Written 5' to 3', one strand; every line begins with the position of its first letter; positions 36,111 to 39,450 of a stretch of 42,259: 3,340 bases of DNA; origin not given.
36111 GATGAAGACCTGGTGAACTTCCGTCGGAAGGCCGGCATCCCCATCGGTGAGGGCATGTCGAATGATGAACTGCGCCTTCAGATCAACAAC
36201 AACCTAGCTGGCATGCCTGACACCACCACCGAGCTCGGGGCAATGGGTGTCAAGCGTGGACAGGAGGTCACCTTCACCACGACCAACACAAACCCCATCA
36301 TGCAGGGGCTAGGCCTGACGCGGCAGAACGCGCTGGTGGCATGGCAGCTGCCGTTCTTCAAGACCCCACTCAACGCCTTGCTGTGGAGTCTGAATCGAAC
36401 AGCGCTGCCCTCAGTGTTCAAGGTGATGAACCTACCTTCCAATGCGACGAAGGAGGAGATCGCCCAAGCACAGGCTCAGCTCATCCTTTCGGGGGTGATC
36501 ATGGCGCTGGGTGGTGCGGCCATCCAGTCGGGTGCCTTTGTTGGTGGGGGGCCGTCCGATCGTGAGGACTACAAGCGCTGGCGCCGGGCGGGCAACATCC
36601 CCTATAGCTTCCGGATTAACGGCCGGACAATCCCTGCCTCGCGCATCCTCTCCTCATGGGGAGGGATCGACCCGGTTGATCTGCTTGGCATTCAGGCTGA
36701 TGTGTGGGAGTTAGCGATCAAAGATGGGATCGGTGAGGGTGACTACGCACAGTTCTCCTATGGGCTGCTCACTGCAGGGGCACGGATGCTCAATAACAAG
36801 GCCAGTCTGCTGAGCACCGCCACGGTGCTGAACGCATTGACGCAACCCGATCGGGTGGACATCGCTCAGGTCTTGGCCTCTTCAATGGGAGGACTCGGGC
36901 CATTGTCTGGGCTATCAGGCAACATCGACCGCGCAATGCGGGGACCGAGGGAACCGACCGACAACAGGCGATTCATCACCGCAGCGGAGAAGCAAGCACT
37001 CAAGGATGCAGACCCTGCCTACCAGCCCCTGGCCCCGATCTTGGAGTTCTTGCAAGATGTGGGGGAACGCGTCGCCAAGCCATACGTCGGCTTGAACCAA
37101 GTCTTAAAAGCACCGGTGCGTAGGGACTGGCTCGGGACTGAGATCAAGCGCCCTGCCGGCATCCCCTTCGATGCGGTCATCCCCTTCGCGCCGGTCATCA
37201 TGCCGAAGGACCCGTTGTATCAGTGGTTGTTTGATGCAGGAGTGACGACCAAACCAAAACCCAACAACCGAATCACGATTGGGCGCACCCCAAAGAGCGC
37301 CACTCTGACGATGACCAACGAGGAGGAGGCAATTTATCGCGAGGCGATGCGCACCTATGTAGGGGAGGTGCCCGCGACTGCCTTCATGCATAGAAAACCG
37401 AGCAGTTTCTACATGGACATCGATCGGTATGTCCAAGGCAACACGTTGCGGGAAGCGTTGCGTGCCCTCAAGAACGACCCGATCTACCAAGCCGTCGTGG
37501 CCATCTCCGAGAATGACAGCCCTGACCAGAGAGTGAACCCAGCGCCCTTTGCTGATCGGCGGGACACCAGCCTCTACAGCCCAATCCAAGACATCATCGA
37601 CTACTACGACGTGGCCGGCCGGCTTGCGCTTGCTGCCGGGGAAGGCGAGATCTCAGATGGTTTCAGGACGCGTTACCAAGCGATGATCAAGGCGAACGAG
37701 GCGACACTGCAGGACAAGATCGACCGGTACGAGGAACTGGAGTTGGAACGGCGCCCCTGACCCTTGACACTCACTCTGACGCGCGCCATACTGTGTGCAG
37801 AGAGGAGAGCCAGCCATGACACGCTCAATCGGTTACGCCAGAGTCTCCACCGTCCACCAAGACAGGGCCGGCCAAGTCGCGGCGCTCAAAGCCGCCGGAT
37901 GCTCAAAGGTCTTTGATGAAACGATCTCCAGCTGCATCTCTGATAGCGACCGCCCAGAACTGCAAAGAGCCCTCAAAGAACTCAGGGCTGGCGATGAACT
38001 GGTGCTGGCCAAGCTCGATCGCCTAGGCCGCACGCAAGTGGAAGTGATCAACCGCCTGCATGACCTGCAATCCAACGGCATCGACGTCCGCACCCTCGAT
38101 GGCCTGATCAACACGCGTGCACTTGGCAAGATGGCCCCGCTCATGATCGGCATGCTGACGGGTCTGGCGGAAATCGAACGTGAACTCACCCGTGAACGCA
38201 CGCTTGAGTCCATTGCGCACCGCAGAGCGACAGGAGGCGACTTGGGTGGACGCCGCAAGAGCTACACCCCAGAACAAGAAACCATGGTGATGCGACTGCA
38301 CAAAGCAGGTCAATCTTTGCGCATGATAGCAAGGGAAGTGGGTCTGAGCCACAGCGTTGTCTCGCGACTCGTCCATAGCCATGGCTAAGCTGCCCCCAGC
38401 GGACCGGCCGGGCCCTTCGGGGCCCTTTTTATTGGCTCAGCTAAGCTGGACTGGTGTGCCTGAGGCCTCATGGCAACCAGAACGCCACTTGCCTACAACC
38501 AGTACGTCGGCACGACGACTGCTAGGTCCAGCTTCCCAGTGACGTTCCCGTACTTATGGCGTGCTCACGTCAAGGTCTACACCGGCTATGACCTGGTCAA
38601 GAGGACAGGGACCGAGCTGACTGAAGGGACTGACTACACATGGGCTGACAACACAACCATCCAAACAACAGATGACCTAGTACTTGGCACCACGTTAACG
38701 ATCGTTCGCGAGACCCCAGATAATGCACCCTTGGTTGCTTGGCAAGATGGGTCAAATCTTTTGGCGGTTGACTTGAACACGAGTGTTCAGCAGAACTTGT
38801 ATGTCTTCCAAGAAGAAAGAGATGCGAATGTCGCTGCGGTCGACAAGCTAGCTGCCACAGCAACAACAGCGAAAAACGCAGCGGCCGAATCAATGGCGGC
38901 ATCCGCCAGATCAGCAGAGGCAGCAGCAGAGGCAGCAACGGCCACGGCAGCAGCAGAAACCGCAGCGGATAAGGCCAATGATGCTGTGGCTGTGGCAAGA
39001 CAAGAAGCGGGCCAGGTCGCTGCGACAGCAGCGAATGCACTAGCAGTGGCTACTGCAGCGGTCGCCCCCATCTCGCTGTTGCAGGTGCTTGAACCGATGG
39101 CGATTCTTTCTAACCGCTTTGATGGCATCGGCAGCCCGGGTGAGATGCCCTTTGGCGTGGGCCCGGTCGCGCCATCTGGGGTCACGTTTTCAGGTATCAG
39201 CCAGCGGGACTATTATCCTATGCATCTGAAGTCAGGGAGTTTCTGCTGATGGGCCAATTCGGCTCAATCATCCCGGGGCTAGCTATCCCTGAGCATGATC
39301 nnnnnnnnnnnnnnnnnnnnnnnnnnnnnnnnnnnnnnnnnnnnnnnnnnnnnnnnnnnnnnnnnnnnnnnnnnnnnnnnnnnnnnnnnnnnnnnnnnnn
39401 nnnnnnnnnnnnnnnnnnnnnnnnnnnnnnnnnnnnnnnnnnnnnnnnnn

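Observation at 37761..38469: Autonomous Hin/Gin-type serine recombinase cassette placed between the core genes and the tail-fibre cluster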

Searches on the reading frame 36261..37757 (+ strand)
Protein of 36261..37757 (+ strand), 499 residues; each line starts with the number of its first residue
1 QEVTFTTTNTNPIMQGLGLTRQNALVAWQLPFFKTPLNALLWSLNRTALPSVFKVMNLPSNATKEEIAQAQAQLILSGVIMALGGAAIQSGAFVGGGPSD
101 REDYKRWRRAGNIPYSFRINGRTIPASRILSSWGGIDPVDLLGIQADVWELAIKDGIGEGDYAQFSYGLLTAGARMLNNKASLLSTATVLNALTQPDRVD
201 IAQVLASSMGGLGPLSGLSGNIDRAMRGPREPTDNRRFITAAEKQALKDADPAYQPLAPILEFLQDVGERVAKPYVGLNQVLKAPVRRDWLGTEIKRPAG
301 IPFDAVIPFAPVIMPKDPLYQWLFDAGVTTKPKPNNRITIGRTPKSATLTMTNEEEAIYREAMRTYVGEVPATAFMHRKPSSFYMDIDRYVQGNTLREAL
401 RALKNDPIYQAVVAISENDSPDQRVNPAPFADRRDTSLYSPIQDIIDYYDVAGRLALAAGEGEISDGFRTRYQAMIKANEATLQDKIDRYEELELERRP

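Call 24: find_related_loci(query=window:36261-37757:+, collection=viral_contigs, flank=6000)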
Query window:36261-37757:+ (499 aa) in viral_contigs; peptide patterns used: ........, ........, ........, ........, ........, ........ (x = any residue, [..] = any of these).
19 stretches matched a pattern; 13 encode a relative of the query (tblastn E <= 1e-3); 13 distinct loci.
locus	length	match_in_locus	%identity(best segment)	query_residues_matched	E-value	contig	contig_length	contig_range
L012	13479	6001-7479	55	2-498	9e-170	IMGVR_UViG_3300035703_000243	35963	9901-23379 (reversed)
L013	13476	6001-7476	56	3-498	1e-169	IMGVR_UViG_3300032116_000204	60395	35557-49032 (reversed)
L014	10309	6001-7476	56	3-498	1e-169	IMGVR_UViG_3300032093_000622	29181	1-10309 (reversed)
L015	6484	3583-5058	55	3-498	4e-169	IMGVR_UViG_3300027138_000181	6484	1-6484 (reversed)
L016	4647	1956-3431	55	3-498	2e-172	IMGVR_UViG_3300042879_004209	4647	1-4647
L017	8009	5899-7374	55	3-498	4e-168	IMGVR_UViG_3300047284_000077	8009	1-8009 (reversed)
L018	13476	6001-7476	56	3-498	5e-168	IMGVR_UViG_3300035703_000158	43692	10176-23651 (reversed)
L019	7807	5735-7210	55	3-498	3e-167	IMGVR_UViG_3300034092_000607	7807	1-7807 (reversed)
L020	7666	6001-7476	55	3-498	2e-164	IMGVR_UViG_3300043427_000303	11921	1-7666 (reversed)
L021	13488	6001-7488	54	3-498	3e-164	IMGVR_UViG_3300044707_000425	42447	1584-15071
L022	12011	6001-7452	46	2-488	1e-127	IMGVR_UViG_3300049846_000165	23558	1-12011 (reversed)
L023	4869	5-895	53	200-498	1e-89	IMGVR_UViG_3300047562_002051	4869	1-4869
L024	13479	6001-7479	55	2-498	1e-169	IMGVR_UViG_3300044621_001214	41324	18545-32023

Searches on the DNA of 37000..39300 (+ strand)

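Call 6: search_dna_similar(query=window:37000-39300:+, collection=phages, mode=distant, max_rows=25)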
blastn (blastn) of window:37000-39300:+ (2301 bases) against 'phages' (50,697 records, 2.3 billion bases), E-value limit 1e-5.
Records with a match: 1; places in all: 1; records where one place covers at least 80% of the query: 0.
Best place of each record, by identity: 60-80% 1.
By first word of the organism name: Synechococcus 1.
By host as written in the record: Synechococcus sp. SR-C1 1.
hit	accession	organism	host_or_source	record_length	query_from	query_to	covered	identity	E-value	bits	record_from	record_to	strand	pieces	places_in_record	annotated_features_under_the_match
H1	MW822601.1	Synechococcus phage S-SRP02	Synechococcus sp. SR-C1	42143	89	611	23%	65.1%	4e-17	98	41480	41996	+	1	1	hypothetical protein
